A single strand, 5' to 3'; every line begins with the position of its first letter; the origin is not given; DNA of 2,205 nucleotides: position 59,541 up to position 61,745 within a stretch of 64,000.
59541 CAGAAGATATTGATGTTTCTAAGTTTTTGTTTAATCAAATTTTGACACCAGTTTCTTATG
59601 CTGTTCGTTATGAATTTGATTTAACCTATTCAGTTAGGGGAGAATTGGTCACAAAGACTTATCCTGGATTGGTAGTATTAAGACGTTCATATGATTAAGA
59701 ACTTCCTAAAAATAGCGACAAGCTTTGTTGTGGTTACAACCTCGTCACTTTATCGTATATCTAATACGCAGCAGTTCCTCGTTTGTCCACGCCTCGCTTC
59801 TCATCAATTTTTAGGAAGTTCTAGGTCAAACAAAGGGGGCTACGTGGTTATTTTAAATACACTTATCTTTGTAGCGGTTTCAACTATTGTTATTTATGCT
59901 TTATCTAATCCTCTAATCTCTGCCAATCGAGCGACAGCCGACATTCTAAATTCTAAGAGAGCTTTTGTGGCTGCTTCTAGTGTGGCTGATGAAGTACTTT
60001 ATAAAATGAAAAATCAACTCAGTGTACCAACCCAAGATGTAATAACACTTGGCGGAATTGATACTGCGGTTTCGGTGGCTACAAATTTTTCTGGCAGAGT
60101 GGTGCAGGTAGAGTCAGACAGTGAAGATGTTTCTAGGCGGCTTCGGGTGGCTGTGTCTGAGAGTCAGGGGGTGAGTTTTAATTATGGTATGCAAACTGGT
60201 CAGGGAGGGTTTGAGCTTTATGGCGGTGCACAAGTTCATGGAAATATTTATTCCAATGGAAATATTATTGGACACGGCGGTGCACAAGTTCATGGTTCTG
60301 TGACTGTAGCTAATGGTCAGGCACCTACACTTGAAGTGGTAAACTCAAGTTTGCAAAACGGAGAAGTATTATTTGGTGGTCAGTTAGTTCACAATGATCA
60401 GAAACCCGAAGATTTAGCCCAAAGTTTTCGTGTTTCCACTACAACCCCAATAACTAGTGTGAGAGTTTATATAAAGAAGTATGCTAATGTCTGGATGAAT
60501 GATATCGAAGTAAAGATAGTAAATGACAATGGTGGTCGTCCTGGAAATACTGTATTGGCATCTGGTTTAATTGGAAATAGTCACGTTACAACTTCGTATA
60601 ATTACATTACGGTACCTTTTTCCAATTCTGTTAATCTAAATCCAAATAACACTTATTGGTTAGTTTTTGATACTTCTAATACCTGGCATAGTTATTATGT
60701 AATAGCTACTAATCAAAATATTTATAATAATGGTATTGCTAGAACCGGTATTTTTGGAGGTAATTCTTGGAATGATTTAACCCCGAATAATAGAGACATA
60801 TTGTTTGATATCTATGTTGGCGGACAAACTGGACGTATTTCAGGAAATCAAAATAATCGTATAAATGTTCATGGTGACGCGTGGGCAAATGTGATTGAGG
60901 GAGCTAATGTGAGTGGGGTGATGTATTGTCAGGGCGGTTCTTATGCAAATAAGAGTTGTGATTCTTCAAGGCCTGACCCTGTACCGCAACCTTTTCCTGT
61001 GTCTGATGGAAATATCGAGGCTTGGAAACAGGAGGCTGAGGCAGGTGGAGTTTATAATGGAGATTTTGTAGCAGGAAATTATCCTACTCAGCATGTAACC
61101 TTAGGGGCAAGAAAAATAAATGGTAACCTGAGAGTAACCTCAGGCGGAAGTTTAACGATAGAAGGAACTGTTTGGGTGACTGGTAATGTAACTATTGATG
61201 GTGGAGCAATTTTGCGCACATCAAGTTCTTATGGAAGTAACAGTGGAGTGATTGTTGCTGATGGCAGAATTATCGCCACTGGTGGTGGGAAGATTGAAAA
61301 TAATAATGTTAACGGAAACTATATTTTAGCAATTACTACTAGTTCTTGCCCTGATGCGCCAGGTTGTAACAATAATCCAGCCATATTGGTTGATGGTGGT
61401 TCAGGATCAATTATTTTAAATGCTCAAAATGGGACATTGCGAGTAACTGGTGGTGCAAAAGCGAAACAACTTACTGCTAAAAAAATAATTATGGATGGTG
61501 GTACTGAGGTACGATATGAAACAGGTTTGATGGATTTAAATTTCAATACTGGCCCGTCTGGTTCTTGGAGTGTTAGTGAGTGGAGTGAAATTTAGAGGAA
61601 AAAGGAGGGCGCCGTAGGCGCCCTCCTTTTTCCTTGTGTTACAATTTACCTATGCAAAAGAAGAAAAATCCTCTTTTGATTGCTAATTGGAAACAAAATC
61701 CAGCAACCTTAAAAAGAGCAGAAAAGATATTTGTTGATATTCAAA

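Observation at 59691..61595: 634-aa pilin-like protein lacking Glu5, with Gly-rich beta-helix repeats, at the end of the pilB-pilC-pilin operon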

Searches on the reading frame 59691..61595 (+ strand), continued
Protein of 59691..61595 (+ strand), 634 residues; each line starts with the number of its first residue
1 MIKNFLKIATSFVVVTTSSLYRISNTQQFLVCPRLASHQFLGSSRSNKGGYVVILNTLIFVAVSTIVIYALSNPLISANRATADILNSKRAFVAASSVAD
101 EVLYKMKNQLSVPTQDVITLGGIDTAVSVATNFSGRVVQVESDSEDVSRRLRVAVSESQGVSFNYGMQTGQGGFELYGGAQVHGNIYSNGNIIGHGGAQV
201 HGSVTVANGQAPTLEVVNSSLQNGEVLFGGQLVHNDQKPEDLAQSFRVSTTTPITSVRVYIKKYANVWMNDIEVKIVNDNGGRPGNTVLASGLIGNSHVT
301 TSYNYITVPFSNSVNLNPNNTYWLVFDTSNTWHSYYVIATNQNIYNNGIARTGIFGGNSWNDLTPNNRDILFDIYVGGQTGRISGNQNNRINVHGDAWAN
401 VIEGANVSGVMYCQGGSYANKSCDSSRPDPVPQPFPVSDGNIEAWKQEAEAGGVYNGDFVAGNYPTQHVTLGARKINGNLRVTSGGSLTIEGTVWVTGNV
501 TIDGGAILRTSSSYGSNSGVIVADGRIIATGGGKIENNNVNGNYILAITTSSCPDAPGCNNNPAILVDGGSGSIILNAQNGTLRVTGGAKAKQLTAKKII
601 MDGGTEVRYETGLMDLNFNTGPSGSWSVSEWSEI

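Call 45: fold_search(model_id=the predicted structure, library=pdb)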
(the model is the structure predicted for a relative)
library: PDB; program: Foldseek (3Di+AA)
matches with E <= 10: 782; with E <= 0.001: 7
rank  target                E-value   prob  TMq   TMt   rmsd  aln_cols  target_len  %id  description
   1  9euj_G                2.3e-06  1.00  0.21  0.16   7.9       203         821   18  Cryo-EM structure of Staphylococcus aureus bacteriophage phi812 baseplate in the post-contraction state - sheath initi (released 2025-04-09)
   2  9eui_Q                2.6e-06  1.00  0.23  0.16   3.5       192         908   17  Cryo-EM structure of Staphylococcus aureus bacteriophage phi812 baseplate in the post-contraction state - complete (released 2025-04-09)
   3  8zdp_v                1.6e-04  1.00  0.19  0.16   9.7       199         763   10  Cryo-EM structure of Mycobacteriophage Douge Central fiber (gp20) (released 2025-06-25)
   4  8zdq_v                1.6e-04  1.00  0.19  0.14   9.7       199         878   10  Cryo-EM structure of Mycobacteriophage Douge complete baseplate (gp13, gp17, gp23, gp16, gp18 and gp20) (released 2025-06-25)
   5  6qvi_C                5.0e-04  0.99  0.22  0.25  18.5       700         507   10  Crystal structure of competence-associated pilin ComZ from Thermus thermophilus (released 2019-05-29)
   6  9euf_0                5.4e-04  1.00  0.18  0.11   2.8       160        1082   18  Cryo-EM structure of Staphylococcus aureus bacteriophage phi812 baseplate in the pre-contraction state - complete (released 2025-04-09)
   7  8h2i_bG               5.7e-04  1.00  0.18  0.22   9.1       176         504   15  Near-atomic structure of five-fold averaged PBCV-1 capsid (released 2022-11-16)
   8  6qvi_A                3.3e-03  0.95  0.23  0.26  19.1       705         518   10  Crystal structure of competence-associated pilin ComZ from Thermus thermophilus (released 2019-05-29)
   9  6qvi_B                3.9e-03  0.82  0.19  0.23  26.5       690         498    9  Crystal structure of competence-associated pilin ComZ from Thermus thermophilus (released 2019-05-29)
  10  9kr1                  8.2e-03  0.97  0.13  0.20  14.3       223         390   10  Structural Basis for the Polymer-Protein Binding Mechanism of Polyvinyl Alcohol Esterase (released 2025-10-08)
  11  5uyt_B                8.6e-03  0.51  0.14  0.20  18.9       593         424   10  Crystal structure of ice binding protein from an Antarctic bacterium Flavobacteriaceae (released 2017-10-25)
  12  6r3m_A                1.0e-02  0.44  0.07  0.20  25.1       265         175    9  Family 11 Carbohydrate-Binding Module from Clostridium thermocellum in complex with beta-1,3-1,4-mixed-linked tetrasac (released 2020-02-05)
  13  3c7g_A                1.1e-02  0.90  0.12  0.16  19.7       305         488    8  Crystal structure of a glycoside hydrolase family 43 arabinoxylan arabinofuranohydrolase from Bacillus subtilis in com (released 2008-11-18)
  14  4jdm_B                1.1e-02  0.91  0.10  0.21  15.2       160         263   12  Secreted Chlamydial Protein PGP3, full-length (released 2013-06-05)
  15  3s30_B                1.2e-02  0.89  0.13  0.28  21.2       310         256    9  Crystal structure of a putative glycoside hydrolase (BVU_0247) from Bacteroides vulgatus ATCC 8482 at 2.46 A resolutio (released 2011-06-08)
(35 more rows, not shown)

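Call 59: find_homologous_proteins(query=L006:5947-7947:+, max_evalue=0.001)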
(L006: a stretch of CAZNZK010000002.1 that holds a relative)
Query L006:5947-7947:+ (666 aa): 130 proteins with E <= 0.001 among 8000 candidates; the best 120 are listed.
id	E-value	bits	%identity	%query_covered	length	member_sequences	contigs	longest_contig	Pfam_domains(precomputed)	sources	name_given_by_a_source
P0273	0.0e+0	1418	100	99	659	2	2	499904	-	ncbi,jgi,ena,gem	-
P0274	9.2e-281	951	68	99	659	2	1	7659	-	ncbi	-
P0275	1.2e-269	914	66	99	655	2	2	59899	-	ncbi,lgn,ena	-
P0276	1.7e-268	911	66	98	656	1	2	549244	-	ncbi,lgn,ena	-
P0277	6.5e-229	780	69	82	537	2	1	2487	-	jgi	jgi:hypothetical protein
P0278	7.1e-216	737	58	97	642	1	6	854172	-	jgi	jgi:hypothetical protein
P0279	8.6e-210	717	53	99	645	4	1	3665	-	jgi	jgi:cytoskeletal protein CcmA (bactofilin family)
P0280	4.8e-207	707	55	98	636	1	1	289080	PF18560.8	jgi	jgi:hypothetical protein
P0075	4.0e-189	648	49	98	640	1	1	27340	-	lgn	-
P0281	3.3e-181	622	47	100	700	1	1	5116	-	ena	-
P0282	4.6e-170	585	45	98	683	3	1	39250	-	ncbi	-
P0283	6.3e-170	585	49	97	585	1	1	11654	-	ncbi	-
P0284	2.2e-166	573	46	97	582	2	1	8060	-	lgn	-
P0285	2.4e-160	553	45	98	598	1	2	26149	-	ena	-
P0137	9.7e-160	551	46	98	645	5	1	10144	-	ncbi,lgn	-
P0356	1.2e-108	382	38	99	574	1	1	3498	-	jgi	jgi:Tfp pilus assembly protein PilX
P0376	3.0e-96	341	36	99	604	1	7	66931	PF14341.12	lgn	-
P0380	1.1e-93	333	34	92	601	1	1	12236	PF14341.12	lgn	-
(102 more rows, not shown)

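Call 60: search_protein_families(library=pfam, proteins=[P0376, P0380, P0103, P0356, P0059, P0093, P0280], max_evalue=1)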
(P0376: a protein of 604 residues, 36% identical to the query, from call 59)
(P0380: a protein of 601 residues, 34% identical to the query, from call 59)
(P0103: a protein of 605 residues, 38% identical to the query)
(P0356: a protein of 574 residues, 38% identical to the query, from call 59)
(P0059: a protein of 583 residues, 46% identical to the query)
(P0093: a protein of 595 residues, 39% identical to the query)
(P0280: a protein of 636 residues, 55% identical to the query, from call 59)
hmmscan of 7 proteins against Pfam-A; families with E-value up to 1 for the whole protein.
P0376 (604 aa): 3 families
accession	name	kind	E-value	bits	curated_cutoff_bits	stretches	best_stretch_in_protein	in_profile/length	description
PF14341.11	PilX_N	-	2e-06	28.1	25.5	1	18-66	3-51/51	PilX N-terminal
PF18711.7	TxDE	-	0.061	13.9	25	1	495-512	36-53/55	Toxoflavin-degrading enzyme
PF05751.16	FixH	-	0.94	9.9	23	0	22-98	8-82/150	FixH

P0380 (601 aa): 4 families
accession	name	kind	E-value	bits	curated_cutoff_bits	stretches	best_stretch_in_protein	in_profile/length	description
PF14341.11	PilX_N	-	9.7e-06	25.9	25.5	1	18-66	3-51/51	PilX N-terminal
PF25724.1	crAss_THA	-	0.054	13.7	27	1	30-108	14-92/182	Crassvirus tail hub protein A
PF11190.13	DUF2976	-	0.077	13.3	28.2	1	9-46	17-54/87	Protein of unknown function (DUF2976)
PF05751.16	FixH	-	0.15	12.5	23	1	22-95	8-79/150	FixH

P0103 (605 aa): 2 families
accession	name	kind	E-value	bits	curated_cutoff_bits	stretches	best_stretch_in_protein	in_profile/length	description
PF18886.6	DUF5649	-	0.00036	21.2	25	1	431-481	5-57/68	Repeats of unknown function (DUF5649)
PF11773.13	ComGE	-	0.053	13.9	25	1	13-66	1-54/82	Competence system putative prepilin ComGE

P0356 (574 aa): 1 family
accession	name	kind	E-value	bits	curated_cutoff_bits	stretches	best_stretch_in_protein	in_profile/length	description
PF08473.17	VGCC_alpha2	-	0.15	11.3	22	1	362-428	42-108/431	Neuronal voltage-dependent calcium channel alpha 2acd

P0059 (583 aa): 4 families
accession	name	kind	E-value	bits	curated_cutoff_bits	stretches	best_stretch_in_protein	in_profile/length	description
PF18560.7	Lectin_like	-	2.6e-05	24.9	27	1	196-323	17-140/156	Lectin like domain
PF13313.11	DUF4082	-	0.0013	19.1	28.4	1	204-322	20-123/143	Domain of unknown function (DUF4082)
PF18886.6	DUF5649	-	0.0015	19.2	25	1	417-471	2-57/68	Repeats of unknown function (DUF5649)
PF24558.1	DUF7604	-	0.018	15.8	25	1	229-326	23-124/147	Domain of unknown function (DUF7604)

P0093 (595 aa): 2 families
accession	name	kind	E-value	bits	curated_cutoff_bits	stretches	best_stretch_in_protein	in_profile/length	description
PF13313.11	DUF4082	-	1.7e-05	25.3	28.4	1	199-288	12-95/143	Domain of unknown function (DUF4082)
PF19640.4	DUF6143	-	0.049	14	27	1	98-267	9-177/182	Family of unknown function (DUF6143)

P0280 (636 aa): 2 families
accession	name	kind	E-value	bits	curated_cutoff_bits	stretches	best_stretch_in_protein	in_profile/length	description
PF18560.7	Lectin_like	-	1.2e-05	26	27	1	205-317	21-125/156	Lectin like domain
PF13313.11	DUF4082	-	0.00051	20.4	28.4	1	223-317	21-115/143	Domain of unknown function (DUF4082)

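Call 75: predict_structure(alignment_id=A3)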
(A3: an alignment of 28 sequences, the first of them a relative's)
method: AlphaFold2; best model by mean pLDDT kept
length: 170 residues; sequences in the alignment: 28
mean_pLDDT: 86.9   pTM: 0.69
mean pLDDT of the five models: 86.9, 86.4, 84.4, 83.8, 80.7
residues with pLDDT >= 90: 98; 70-90: 57; 50-70: 9; < 50: 6
segments of 3 or more residues with pLDDT < 50: 1-3, 168-170
pLDDT, mean of each block of 10 residues (from residue 1): 53 89 95 92 90 93 83 90 89 89 94 93 94 82 93 91 69
secondary structure, 60 per line:
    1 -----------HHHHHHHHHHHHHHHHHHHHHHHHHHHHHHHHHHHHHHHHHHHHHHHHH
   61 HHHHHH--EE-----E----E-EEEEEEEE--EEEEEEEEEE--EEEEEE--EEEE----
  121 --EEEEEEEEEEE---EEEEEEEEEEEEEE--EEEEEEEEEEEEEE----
elements in order: H12-66 E83-90 E93-102 E105-110 E113-116 E123-133 E137-150 E153-166

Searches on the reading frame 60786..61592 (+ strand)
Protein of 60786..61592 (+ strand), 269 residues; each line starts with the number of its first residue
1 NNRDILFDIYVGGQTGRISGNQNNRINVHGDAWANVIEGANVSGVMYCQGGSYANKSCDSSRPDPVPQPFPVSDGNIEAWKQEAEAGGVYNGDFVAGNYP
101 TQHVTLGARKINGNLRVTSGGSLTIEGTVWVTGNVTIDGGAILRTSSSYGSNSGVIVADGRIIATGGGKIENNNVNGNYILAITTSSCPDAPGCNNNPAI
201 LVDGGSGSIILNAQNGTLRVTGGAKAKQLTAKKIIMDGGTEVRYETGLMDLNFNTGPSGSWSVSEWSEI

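Call 86: search_solved_structures(query=A5, max_evalue=10, show_alignments=2)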
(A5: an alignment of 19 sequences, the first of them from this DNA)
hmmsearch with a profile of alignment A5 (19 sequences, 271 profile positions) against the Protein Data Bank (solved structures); distinct sequences matched with E-value up to 10: 9.
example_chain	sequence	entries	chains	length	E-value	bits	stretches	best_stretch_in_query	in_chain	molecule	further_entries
8crx_K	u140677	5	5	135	0.046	16.3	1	197-262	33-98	30S ribosomal protein S11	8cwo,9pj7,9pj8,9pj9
7jil_p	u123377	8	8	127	0.19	14.3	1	195-261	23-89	30S ribosomal protein S11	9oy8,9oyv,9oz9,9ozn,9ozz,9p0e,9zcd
8yp6_k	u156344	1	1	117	0.24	14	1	197-262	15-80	Small ribosomal subunit protein uS11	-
6dzi_t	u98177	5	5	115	0.24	14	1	197-262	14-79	30S ribosomal protein S11 | Small ribosomal subunit protein uS11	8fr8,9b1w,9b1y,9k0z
9i5v_L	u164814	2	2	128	0.26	13.9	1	198-261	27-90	Small ribosomal subunit protein uS11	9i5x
32nj_K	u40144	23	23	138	0.32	13.6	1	197-262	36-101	Small ribosomal subunit protein uS11 | 30S ribosomal protein S11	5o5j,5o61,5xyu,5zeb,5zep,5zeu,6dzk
8z5u_0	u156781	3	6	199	0.58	12.7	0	112-146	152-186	Leucine-rich repeat protein | LRR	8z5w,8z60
9j1m_k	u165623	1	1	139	0.81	12.2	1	197-262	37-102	Small ribosomal subunit protein uS11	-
5v93_k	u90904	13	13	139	0.81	12.2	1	197-262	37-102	30S ribosomal protein S11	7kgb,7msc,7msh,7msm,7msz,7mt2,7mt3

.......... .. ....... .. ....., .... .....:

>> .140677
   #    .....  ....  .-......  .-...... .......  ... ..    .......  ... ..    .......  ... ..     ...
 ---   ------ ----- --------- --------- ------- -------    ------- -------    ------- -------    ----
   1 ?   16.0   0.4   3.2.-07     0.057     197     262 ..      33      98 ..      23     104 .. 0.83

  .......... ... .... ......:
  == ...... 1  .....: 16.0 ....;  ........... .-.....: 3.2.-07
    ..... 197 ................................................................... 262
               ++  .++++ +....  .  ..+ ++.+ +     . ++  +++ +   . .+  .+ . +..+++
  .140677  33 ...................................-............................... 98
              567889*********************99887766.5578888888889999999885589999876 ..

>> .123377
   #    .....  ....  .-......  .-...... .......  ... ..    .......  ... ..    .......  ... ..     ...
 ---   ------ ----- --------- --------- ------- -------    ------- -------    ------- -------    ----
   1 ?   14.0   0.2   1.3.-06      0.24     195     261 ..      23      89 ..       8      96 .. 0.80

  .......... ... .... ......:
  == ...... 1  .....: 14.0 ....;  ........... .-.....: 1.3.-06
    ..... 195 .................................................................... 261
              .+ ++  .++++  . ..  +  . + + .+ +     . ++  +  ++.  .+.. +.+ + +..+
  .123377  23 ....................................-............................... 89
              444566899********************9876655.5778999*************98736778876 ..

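Call 87: search_protein_families(library=pfam, alignment_id=A5, max_evalue=1)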
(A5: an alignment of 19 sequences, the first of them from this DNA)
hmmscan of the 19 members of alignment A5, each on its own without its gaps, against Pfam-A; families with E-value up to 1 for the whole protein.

A. member 1, seq(269 aa): 2 families
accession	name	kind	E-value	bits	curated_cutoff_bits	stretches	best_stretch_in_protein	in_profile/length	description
PF18886.6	DUF5649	-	0.00028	21.5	25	1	103-141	11-50/68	Repeats of unknown function (DUF5649)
PF17164.10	DUF5122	-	0.52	11.1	27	0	158-180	2-23/36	Domain of unknown function (DUF5122) beta-propeller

B. families by the number of members that match (of 19 scanned): 17 families
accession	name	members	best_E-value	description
PF18886.6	DUF5649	15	1.6e-06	Repeats of unknown function (DUF5649)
PF23981.1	DUF7305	4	0.0052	Domain of unknown function (DUF7305)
PF05860.19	TPS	1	0.00092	TPS secretion domain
PF22345.2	GLMA_C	1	0.0042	GLMA, C-terminal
PF16100.11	RMI2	1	0.015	RecQ-mediated genome instability protein 2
PF16967.11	TcfC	1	0.02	E-set like domain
PF18715.7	Phage_spike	1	0.052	Phage spike trimer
PF15959.10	DUF4762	1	0.068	Domain of unknown function (DUF4762)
PF09360.15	zf-CDGSH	1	0.098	Iron-binding zinc finger CDGSH type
PF24078.1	Beta-sol_PIC_HAP1_IgA0_2nd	1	0.099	PIC/HAP1/IgA0 second beta-solenoid repeat region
PF01551.29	Peptidase_M23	1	0.12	Peptidase family M23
PF20843.4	Rax2_3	1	0.2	Rax2 third domain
PF01344.31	Kelch_1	1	0.23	Kelch motif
PF13205.12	Big_5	1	0.24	Bacterial Ig-like domain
PF03292.19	Pox_P4B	1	0.39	Poxvirus P4B major core protein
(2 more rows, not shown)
